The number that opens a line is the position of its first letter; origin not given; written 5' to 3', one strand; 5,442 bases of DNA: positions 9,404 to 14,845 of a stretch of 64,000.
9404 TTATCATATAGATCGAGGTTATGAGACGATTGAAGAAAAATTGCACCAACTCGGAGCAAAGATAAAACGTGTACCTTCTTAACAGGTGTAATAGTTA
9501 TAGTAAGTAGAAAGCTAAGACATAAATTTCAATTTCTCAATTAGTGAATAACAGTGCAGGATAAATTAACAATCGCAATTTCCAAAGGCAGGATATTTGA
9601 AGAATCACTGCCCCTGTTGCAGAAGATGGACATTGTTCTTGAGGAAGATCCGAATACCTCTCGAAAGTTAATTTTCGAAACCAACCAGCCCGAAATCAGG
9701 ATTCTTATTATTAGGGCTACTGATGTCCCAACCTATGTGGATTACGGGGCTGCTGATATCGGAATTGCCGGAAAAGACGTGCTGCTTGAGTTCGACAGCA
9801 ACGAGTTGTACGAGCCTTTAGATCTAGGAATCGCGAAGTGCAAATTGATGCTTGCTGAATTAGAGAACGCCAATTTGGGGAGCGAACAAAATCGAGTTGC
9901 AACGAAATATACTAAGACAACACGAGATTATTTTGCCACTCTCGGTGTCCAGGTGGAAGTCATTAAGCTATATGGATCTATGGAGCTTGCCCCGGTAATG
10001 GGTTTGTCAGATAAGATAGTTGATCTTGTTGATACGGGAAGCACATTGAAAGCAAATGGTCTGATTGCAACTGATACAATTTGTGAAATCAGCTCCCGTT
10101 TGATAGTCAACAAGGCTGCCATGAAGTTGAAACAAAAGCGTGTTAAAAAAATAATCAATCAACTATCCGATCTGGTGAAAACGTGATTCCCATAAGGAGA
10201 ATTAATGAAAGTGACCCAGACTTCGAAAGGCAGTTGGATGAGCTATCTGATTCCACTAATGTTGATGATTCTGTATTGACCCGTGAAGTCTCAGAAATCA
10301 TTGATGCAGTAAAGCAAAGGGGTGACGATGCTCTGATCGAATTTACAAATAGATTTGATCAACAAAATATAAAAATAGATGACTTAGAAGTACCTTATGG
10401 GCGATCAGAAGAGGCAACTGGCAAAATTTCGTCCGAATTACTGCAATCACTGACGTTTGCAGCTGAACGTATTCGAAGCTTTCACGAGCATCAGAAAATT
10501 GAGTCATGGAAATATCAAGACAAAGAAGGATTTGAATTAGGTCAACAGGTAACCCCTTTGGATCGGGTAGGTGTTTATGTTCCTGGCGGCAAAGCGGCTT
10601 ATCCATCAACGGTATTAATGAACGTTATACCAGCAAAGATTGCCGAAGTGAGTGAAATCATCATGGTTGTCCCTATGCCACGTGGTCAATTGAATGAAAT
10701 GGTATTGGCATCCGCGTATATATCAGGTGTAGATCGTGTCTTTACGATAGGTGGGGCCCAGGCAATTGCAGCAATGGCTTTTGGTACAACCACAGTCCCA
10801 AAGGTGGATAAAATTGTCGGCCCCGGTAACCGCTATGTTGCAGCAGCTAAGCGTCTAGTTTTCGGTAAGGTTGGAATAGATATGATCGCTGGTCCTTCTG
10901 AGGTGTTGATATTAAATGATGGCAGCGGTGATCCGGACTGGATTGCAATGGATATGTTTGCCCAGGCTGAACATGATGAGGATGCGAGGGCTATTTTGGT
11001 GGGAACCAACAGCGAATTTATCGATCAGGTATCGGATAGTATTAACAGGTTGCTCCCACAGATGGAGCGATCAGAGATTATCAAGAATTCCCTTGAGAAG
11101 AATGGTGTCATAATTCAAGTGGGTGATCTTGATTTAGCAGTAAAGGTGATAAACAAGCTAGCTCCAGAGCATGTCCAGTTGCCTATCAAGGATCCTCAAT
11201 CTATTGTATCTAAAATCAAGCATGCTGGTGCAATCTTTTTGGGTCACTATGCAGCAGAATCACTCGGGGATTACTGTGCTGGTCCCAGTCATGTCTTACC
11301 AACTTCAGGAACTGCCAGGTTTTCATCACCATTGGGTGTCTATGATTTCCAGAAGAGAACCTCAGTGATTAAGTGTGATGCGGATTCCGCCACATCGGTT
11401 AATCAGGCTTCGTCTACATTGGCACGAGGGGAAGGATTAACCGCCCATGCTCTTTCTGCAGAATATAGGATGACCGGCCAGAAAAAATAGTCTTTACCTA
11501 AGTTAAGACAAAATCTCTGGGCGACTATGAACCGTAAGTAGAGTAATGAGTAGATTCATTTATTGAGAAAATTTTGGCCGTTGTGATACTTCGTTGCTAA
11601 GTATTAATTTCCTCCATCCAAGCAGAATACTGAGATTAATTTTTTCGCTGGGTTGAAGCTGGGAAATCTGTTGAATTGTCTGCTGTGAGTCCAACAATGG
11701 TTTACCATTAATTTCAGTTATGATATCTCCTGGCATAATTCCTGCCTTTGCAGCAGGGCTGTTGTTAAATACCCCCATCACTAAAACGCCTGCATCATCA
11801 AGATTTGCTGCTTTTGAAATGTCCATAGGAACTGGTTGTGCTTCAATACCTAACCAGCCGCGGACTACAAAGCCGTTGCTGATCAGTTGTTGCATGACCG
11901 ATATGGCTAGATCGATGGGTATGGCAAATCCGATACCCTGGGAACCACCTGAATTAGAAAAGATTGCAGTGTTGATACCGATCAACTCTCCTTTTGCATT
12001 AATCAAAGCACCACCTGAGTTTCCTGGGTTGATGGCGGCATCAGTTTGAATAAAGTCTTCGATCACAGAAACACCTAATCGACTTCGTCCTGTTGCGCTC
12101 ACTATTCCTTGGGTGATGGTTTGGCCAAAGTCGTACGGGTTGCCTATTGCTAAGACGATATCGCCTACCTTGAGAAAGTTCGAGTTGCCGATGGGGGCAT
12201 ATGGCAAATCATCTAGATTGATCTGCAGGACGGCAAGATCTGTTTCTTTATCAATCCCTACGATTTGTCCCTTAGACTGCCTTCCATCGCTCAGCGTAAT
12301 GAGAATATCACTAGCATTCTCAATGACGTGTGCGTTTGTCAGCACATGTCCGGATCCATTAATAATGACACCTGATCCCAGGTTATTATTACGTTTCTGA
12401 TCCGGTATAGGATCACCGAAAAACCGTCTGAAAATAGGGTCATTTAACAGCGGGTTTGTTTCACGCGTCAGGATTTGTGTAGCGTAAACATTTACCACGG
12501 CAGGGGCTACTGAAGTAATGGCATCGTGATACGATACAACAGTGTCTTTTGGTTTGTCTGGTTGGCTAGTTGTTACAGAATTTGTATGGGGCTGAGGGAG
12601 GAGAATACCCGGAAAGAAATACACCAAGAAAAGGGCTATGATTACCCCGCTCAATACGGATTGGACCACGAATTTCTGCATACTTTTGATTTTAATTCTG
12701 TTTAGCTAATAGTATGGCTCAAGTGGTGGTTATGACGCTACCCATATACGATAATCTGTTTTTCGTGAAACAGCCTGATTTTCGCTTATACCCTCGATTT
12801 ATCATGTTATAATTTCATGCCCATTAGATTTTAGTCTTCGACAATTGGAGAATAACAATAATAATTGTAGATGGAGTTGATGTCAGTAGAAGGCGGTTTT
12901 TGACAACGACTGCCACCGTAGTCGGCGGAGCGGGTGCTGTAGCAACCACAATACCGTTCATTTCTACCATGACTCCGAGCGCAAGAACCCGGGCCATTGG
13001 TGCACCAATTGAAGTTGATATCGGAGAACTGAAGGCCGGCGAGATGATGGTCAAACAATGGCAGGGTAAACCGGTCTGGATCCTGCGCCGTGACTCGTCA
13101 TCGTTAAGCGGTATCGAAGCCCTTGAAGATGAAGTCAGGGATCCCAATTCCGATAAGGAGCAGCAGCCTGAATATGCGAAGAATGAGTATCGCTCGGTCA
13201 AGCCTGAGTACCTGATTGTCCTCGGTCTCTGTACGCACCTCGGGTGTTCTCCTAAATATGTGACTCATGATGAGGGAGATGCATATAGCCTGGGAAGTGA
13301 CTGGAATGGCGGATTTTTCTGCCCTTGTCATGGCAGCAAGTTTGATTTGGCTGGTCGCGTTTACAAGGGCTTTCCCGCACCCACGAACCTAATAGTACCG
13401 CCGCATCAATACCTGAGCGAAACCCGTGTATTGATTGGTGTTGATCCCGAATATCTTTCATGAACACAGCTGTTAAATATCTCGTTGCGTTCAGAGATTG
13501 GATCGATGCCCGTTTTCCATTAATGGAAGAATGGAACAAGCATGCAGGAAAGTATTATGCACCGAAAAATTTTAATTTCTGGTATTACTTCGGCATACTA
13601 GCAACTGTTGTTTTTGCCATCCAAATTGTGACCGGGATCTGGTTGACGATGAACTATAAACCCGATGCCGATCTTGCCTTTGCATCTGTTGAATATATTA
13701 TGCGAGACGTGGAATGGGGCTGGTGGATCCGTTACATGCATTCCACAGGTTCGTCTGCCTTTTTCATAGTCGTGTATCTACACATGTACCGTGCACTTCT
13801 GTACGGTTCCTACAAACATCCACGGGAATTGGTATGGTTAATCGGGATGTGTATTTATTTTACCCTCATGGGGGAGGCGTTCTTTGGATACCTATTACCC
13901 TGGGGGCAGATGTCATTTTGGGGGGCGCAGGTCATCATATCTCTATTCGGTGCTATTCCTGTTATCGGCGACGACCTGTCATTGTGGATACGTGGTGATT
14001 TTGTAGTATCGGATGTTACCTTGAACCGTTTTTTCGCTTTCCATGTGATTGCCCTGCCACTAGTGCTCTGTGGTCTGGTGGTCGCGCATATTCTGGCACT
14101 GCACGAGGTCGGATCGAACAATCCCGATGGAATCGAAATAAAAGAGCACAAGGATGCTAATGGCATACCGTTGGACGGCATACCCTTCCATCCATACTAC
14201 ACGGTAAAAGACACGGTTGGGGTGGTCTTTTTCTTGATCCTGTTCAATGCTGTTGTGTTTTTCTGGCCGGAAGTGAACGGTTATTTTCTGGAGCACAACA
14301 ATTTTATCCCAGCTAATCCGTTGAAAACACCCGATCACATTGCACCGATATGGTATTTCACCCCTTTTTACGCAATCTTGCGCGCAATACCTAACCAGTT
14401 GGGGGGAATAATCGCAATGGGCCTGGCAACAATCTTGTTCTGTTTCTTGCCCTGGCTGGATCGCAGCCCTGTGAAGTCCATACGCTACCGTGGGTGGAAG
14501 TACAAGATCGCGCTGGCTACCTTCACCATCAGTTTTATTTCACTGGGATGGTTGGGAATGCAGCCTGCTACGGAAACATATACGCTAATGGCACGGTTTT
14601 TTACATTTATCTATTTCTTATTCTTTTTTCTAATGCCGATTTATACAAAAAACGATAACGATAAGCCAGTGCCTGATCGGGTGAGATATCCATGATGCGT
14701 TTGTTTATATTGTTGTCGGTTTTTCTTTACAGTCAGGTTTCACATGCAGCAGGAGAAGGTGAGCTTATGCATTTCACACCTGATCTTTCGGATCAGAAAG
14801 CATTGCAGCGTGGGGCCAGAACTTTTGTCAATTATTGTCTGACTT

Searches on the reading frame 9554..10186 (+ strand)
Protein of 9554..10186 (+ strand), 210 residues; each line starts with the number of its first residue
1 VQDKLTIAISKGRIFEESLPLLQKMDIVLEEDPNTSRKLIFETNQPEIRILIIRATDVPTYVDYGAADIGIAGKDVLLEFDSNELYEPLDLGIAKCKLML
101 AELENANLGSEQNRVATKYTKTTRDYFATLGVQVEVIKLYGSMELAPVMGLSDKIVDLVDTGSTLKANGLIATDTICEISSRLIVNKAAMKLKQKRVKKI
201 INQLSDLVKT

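Call 37: search_protein_families(library=ncbifam, proteins=[window:9554-10186:+], max_evalue=0.00001)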
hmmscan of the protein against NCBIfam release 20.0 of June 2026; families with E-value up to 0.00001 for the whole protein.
window:9554-10186:+ (210 aa): 1 family
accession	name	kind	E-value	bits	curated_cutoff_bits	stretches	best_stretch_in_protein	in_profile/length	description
TIGR00070.1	hisG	equivalog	1e-57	195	75.75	1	5-185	1-183/183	ATP phosphoribosyltransferase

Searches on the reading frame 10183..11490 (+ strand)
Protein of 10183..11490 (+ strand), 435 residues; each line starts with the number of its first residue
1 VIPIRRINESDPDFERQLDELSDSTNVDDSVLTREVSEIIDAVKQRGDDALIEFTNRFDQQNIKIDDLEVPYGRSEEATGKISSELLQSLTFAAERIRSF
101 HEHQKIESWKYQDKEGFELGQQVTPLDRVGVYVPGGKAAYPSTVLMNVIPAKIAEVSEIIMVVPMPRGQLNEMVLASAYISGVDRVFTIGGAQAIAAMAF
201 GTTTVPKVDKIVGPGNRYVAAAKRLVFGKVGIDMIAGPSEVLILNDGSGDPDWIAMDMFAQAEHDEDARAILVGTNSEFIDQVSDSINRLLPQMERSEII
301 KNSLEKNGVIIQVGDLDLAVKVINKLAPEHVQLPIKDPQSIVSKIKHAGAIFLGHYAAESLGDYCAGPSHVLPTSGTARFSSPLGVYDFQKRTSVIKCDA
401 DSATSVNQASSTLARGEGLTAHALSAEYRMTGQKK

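Call 38: search_protein_families(library=ncbifam, proteins=[window:10183-11490:+], max_evalue=0.00001)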
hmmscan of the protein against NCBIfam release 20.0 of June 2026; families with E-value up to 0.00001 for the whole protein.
window:10183-11490:+ (435 aa): 2 families
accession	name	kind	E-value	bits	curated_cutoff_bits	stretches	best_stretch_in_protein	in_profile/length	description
TIGR00069.1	hisD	equivalog_domain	1.7e-159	531.2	243.8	1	36-429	1-393/393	histidinol dehydrogenase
NF010343.0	PRK13770.1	equivalog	6.3e-125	417.2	647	1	18-429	8-414/416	histidinol dehydrogenase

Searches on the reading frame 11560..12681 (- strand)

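Call 38: search_protein_families(library=ncbifam, proteins=[window:11560-12681:-], max_evalue=0.00001)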
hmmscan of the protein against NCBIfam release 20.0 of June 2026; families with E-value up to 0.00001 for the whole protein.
window:11560-12681:- (373 aa): 13 families
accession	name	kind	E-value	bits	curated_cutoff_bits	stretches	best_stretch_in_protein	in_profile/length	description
TIGR02037.1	degP_htrA_DO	subfamily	2.3e-115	386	416.2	1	50-355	2-317/434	Do family serine endopeptidase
TIGR02038.1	protease_degS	equivalog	2.4e-99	332.8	422.95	1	3-359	2-340/351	outer membrane-stress sensor serine endopeptidase DegS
NF008147.1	PRK10898.1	equivalog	2.2e-94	316.5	408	1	4-364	4-346/352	outer membrane-stress sensor serine endopeptidase DegS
NF041521.1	HhoA_HhoB_HtrA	equivalog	9.2e-91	304.6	450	1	53-353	5-319/335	HhoA/HhoB/HtrA family serine endopeptidase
NF007526.1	PRK10139.1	equivalog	1.9e-83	280.6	756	1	47-354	38-348/456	serine endoprotease DegQ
NF008189.1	PRK10942.1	equivalog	1.6e-74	251.1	720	1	77-357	89-373/477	serine endoprotease DegP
NF047968.1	SerProtHtrA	equivalog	1.2e-70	238.7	470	1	5-353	5-345/357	serine protease HtrA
NF050055.1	SerProtHtrAMycob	equivalog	9.7e-52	176.5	800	1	97-362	224-495/502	serine protease HtrA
NF040960.1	MamE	equivalog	4.8e-50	170.8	800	2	53-263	75-290/659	magnetosome formation protease MamE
NF053637.1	SerProtHtrAspr2045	equivalog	1.5e-43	149.2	650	1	50-332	61-353/394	serine protease HtrA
NF040961.1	MamO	equivalog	2.7e-22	78.9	800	1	89-268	97-269/648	magnetosome protein MamO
NF033740.0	MarP_fam_protase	equivalog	1.2e-21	77.2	250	1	98-263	209-374/390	MarP family serine protease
TIGR00225.1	prc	subfamily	9.5e-06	24.9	218.6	0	295-331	60-96/335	C-terminal processing peptidase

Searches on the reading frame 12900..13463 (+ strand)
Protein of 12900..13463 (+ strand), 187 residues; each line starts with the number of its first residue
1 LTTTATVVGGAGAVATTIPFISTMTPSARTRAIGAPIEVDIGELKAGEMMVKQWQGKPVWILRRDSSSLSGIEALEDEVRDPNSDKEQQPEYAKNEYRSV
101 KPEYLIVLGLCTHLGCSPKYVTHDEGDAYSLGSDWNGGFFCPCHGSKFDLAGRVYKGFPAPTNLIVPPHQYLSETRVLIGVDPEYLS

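Call 38: search_protein_families(library=ncbifam, proteins=[window:12900-13463:+], max_evalue=0.00001)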
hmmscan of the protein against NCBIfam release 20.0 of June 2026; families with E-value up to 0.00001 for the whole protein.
window:12900-13463:+ (187 aa): 3 families
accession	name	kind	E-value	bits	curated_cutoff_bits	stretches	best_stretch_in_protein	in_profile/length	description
TIGR01416.1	Rieske_proteo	equivalog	2.7e-61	206.6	97.4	1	2-180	8-176/176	ubiquinol-cytochrome c reductase iron-sulfur subunit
NF045928.1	Cytb6fFeSPetC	equivalog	1.5e-07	31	250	1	108-166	105-150/179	cytochrome b6-f complex iron-sulfur subunit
NF010001.0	PRK13474.1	subfamily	1.5e-07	30.9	154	1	109-166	105-149/178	cytochrome b6-f complex iron-sulfur subunit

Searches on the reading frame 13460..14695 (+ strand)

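Call 38: search_protein_families(library=ncbifam, proteins=[window:13460-14695:+], max_evalue=0.00001)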
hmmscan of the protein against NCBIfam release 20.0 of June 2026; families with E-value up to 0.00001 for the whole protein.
window:13460-14695:+ (411 aa): 5 families
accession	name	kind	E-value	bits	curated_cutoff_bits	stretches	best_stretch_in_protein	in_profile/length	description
NF002990.0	PRK03735.1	subfamily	4.7e-51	173.7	325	1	12-219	6-219/223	cytochrome b6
NF040969.1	cytb_ExtP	equivalog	4.5e-50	170.3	290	1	36-216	19-199/205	selenite/tellurite reduction operon b-type cytochrome ExtP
NF050120.1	bc1_QcrB_actin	exception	3.9e-27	95.3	500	1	14-314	1-304/458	cytochrome bc1 complex cytochrome b subunit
NF041076.1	cyt_b_SoxC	equivalog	8.1e-19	67.9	740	1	38-363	24-356/542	proton pump complex cytochrome B SoxC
TIGR01156.1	cytb6_f_IV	equivalog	5.5e-10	39.3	127.05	1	284-368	65-146/160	cytochrome b6-f complex subunit IV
